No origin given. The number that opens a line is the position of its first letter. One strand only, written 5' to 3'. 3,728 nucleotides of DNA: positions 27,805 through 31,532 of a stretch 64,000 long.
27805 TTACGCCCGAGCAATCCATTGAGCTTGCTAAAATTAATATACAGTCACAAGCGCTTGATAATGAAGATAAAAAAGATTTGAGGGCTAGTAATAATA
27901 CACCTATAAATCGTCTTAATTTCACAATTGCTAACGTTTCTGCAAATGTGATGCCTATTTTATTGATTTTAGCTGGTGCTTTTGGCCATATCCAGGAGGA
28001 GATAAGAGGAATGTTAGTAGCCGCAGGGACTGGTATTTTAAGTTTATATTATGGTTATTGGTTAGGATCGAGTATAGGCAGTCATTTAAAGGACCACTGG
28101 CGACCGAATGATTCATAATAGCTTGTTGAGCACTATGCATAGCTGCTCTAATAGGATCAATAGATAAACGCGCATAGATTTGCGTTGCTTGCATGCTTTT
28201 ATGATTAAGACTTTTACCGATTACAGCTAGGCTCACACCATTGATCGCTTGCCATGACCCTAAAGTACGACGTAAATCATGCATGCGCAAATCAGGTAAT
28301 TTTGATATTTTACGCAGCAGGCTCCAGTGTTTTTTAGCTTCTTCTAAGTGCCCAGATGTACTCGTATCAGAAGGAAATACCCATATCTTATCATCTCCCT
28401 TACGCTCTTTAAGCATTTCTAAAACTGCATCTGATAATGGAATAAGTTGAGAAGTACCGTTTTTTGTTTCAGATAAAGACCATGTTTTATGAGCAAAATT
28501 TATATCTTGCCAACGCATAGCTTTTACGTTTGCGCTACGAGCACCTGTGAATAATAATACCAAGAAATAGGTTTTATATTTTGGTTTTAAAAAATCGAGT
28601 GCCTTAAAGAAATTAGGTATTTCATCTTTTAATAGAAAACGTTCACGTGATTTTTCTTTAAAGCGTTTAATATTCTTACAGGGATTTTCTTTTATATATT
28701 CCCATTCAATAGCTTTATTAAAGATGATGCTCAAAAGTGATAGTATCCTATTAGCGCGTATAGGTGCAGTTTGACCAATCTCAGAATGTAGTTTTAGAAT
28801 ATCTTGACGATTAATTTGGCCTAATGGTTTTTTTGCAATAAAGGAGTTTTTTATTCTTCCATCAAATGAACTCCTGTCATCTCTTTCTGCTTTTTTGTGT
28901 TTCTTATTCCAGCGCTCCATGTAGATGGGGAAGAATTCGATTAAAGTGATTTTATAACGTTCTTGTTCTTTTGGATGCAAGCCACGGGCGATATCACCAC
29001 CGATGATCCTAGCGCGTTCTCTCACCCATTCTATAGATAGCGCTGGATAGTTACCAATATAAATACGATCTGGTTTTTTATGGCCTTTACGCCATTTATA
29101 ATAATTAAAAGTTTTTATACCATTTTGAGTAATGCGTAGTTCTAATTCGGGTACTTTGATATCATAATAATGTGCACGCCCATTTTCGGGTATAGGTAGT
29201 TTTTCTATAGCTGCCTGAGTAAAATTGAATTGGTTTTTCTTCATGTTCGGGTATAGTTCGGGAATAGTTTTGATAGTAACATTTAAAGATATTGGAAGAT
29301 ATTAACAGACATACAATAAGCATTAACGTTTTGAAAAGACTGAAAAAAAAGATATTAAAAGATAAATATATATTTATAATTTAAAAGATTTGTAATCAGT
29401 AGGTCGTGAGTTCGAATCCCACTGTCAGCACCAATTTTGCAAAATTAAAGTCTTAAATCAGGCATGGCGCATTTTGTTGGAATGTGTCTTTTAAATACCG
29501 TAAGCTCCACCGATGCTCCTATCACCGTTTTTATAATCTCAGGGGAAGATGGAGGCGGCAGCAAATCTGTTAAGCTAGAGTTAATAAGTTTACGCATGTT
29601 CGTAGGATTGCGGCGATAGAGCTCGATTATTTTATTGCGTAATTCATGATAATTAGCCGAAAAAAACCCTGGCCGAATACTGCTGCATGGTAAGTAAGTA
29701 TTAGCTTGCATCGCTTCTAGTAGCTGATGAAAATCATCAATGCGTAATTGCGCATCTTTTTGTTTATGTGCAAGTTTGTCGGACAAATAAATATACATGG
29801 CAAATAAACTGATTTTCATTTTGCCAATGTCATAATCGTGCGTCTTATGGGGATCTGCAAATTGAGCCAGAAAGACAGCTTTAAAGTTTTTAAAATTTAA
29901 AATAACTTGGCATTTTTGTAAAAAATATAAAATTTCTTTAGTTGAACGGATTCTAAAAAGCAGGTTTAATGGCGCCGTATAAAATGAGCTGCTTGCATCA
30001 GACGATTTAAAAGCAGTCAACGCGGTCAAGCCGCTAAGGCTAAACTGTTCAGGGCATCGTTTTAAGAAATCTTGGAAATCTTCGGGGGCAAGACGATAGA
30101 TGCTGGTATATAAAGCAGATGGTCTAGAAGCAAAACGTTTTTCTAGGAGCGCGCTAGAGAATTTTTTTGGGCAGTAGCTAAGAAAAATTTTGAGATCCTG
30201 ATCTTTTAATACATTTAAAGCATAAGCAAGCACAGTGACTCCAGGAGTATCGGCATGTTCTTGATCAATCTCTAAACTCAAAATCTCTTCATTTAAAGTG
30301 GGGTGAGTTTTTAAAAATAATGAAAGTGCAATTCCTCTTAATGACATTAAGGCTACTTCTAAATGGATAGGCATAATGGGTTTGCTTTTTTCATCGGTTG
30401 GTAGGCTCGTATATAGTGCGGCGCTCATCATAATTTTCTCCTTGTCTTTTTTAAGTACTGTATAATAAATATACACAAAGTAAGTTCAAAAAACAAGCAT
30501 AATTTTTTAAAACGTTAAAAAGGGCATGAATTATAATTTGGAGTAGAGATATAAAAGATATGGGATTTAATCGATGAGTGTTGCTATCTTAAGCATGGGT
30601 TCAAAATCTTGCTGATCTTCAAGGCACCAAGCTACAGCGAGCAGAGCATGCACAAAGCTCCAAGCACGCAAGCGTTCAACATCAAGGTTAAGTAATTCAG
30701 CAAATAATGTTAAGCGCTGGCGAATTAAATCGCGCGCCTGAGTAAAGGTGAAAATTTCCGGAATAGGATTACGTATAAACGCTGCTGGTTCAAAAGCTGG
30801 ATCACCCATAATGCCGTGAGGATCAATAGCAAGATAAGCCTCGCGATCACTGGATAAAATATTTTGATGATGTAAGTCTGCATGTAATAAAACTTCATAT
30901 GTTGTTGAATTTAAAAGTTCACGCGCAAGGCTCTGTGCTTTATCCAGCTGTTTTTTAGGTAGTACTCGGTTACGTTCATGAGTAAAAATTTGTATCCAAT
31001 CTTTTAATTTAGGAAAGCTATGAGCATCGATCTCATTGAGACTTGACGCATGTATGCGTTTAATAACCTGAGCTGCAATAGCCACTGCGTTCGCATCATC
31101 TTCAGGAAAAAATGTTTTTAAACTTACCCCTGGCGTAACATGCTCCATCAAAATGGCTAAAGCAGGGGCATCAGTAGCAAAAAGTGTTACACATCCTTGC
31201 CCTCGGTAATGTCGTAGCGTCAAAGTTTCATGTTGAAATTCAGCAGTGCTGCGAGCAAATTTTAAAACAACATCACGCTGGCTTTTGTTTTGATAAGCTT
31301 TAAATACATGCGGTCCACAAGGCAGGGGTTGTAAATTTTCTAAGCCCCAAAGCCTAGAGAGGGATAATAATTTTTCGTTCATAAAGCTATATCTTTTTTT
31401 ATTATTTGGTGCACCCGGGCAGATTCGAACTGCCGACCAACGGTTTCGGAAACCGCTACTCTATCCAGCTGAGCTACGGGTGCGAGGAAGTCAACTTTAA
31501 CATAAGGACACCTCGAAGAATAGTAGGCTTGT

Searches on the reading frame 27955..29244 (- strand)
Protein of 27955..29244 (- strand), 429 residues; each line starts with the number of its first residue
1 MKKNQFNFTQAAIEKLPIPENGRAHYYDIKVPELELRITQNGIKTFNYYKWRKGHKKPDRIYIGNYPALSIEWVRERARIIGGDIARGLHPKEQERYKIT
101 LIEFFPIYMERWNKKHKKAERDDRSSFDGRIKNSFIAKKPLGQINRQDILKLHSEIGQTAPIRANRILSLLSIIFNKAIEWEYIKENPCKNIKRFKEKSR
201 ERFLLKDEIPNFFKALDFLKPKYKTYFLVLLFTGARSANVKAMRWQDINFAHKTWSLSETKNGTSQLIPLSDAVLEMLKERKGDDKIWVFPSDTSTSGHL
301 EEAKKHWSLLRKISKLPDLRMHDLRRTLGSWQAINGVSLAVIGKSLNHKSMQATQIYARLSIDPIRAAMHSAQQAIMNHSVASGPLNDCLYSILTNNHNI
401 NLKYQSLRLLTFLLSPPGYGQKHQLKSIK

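Call 40: search_protein_families(library=ncbifam, proteins=[window:27955-29244:-], max_evalue=0.00001)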
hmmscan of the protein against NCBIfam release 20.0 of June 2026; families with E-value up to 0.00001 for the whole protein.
window:27955-29244:- (429 aa): 6 families
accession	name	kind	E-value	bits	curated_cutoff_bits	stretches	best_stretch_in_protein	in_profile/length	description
NF040815.2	recomb_XerA_Arch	equivalog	5.4e-20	72.1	220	1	137-366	31-260/263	site-specific tyrosine recombinase/integron integrase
TIGR02225.1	recomb_XerD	equivalog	7.5e-09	35.3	329.6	1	141-368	38-282/290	site-specific tyrosine recombinase XerD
NF007246.0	PRK09692.1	domain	1.1e-08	34.1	434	1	31-300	28-316/413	integrase domain-containing protein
TIGR02224.1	recomb_XerC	equivalog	8.4e-07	28.6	335.15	1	163-372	65-289/295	tyrosine recombinase XerC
TIGR02249.1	integrase_gron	subfamily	1.8e-06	27.5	265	0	162-282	62-177/315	integron integrase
NF001399.0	PRK00283.1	subfamily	6.7e-06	25.5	279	1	141-370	48-293/300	tyrosine recombinase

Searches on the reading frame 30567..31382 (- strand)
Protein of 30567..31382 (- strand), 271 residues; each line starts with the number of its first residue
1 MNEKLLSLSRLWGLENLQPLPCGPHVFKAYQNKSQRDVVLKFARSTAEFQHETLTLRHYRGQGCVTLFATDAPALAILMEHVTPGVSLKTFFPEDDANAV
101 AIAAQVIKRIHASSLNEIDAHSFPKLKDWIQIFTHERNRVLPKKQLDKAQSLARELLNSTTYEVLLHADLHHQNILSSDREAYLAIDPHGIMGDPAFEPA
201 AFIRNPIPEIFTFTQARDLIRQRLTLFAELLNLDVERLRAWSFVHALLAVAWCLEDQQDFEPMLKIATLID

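Call 91: search_protein_families(library=pfam, proteins=[window:30567-31382:-], max_evalue=0.01)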
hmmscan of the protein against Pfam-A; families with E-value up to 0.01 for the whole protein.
window:30567-31382:- (271 aa): 2 families
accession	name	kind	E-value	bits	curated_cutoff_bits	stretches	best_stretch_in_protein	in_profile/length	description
PF04655.20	APH_6_hur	-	8.1e-38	130.6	27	1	38-256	29-251/252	Aminoglycoside/hydroxyurea antibiotic resistance kinase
PF01636.29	APH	-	1.2e-07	32.2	23.2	1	34-224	19-230/239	Phosphotransferase enzyme family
